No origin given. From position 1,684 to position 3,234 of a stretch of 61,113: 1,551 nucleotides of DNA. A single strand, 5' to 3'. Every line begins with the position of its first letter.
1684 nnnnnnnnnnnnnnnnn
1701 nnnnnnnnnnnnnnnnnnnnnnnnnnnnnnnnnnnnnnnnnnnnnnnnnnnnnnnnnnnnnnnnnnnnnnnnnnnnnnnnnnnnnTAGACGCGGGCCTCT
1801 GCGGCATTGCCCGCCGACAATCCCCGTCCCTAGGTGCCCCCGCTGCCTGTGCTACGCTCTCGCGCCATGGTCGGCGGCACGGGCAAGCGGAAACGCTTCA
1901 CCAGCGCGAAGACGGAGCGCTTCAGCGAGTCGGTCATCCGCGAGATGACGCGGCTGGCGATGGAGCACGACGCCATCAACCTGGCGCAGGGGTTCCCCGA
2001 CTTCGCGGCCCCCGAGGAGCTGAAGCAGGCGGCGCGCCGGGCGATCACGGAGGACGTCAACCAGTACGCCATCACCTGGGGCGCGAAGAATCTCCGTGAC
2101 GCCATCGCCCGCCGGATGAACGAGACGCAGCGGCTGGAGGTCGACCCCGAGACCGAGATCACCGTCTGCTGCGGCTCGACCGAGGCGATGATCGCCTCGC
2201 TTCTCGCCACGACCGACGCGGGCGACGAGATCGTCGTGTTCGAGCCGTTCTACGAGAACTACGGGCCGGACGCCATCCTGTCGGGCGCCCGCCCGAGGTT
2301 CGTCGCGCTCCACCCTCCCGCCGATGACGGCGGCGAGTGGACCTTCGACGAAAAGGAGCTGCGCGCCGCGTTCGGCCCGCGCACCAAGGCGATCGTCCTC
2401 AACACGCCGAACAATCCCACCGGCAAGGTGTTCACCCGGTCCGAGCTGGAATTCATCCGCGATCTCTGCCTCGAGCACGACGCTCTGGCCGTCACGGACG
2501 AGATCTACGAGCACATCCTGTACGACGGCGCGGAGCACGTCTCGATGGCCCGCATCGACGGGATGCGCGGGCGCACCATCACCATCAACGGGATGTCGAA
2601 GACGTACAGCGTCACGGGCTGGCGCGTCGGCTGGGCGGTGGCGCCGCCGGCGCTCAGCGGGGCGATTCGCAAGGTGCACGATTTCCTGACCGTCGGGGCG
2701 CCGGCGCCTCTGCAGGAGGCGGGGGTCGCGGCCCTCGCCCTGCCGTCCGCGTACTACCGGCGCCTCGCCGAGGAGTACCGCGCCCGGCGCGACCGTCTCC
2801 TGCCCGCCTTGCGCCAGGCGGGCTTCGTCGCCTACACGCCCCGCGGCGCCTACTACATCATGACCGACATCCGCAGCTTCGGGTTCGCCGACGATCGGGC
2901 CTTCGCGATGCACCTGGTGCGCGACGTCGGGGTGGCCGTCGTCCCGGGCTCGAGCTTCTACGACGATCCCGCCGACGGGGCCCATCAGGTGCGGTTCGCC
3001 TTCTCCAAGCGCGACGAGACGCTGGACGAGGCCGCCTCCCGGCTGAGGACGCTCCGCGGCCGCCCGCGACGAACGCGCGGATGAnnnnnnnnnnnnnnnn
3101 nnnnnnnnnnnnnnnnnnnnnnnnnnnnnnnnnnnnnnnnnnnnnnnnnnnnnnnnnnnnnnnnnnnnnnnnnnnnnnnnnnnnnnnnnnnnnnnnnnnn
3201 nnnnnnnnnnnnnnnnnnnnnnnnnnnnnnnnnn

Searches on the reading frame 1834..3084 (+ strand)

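Call 32: search_protein_families(library=pfam, proteins=[window:1834-3084:+], max_evalue=0.001)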
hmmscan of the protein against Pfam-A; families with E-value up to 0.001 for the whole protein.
window:1834-3084:+ (416 aa): 1 family
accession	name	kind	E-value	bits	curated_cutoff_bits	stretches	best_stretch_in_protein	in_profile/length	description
PF00155.27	Aminotran_1_2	-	4e-62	210.9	19.7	1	46-404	2-361/361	Aminotransferase class I and II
